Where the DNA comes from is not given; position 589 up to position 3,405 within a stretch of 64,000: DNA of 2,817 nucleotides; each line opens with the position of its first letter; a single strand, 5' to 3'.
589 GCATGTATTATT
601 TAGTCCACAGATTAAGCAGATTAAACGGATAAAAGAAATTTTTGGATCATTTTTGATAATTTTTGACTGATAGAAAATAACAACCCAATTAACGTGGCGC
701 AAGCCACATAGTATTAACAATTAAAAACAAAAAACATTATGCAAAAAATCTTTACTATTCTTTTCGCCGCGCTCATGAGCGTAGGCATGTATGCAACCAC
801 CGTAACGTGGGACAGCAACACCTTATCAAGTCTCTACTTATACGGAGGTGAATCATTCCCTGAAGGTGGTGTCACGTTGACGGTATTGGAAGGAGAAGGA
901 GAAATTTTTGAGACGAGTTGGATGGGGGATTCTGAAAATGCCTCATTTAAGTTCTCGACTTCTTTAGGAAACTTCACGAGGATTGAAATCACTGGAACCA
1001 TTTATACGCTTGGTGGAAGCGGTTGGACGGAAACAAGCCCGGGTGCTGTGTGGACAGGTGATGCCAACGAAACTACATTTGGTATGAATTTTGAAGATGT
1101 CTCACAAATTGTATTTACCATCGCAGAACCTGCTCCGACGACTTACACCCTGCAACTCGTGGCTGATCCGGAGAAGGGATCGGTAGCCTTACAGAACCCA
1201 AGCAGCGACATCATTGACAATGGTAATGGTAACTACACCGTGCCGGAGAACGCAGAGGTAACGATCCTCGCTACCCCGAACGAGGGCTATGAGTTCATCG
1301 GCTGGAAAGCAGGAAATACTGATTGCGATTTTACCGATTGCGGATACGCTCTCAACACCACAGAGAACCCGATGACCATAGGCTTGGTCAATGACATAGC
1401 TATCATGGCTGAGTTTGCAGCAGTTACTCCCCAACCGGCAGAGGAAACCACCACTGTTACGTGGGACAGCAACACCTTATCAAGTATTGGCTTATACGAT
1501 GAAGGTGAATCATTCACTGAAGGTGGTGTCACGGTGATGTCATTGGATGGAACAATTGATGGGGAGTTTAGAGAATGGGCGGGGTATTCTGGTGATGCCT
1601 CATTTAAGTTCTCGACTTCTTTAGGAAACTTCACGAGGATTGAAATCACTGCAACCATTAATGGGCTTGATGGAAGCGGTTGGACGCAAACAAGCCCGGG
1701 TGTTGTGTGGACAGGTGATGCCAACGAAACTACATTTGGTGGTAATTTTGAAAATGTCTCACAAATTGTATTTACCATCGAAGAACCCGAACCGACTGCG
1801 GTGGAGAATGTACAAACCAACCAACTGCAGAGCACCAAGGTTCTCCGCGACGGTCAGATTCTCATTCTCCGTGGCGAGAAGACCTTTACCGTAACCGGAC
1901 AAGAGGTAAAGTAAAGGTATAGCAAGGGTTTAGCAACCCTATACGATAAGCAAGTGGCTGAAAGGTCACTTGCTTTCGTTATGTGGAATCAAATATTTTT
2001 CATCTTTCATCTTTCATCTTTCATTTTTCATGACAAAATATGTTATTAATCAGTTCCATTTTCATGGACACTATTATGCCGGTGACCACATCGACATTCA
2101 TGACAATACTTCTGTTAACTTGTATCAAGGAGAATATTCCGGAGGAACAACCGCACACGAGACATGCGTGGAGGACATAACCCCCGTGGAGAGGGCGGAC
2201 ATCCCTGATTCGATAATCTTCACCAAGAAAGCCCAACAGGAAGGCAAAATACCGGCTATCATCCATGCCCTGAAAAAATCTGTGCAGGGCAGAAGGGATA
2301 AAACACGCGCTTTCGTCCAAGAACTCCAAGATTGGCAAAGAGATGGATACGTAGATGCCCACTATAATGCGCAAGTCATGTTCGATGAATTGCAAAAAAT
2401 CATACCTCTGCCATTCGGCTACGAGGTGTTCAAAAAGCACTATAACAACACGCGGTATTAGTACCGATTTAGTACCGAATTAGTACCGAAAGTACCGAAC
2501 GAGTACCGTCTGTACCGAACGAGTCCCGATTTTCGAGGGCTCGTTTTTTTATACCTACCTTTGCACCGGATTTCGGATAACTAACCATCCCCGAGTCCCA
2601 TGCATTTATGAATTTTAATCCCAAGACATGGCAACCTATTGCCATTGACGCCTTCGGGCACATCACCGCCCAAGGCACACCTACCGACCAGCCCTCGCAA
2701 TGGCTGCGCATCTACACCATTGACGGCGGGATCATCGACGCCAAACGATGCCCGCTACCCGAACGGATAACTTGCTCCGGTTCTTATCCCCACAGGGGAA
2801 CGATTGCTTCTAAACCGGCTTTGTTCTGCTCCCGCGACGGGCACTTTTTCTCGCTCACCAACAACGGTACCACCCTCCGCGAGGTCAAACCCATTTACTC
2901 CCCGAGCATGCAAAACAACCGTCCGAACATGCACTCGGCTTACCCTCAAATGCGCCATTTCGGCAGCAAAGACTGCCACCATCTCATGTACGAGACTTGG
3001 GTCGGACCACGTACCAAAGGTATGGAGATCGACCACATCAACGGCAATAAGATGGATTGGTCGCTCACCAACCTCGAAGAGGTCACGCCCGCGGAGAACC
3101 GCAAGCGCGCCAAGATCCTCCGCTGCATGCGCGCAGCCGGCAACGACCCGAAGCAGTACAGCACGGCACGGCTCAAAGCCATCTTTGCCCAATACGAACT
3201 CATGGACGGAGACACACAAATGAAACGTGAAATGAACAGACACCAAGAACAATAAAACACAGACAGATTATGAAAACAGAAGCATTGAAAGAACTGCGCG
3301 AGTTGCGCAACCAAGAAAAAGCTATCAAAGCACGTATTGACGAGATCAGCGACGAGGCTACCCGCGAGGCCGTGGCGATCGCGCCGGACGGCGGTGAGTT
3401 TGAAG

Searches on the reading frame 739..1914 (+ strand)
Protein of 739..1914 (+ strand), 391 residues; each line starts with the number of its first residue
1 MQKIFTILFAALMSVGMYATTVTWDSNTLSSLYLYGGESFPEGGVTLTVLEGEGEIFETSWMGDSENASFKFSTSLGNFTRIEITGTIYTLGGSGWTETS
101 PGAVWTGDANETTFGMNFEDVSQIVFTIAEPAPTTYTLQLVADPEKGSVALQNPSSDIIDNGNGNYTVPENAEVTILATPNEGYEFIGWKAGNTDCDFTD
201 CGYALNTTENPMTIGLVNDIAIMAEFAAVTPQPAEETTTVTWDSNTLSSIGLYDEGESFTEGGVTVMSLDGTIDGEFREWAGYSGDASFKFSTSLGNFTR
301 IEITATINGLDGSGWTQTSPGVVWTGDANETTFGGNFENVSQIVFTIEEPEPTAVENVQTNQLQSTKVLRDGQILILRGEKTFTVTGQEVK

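Call 22: search_protein_families(library=pfam, proteins=[window:739-1914:+], max_evalue=0.001)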
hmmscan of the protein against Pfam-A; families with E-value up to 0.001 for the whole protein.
window:739-1914:+ (391 aa): 1 family
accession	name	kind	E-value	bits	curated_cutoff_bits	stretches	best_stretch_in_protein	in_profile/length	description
PF18998.6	Flg_new_2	-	1.1e-07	32.1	23.6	1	162-228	15-71/73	Divergent InlB B-repeat domain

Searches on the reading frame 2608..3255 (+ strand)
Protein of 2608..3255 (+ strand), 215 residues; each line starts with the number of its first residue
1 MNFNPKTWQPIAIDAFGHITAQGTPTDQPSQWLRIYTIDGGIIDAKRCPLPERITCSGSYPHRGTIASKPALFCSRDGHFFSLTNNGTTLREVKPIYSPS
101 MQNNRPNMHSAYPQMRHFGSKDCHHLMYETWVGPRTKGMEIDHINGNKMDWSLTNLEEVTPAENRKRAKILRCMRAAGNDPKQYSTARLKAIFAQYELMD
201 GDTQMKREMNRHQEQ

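Call 22: search_protein_families(library=pfam, proteins=[window:2608-3255:+], max_evalue=0.001)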
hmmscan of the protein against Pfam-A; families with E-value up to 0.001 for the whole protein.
window:2608-3255:+ (215 aa): 1 family
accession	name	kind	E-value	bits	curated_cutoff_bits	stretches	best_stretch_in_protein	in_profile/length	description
PF13392.12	HNH_3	-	1.6e-10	40.9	24.8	1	124-165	4-45/46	HNH endonuclease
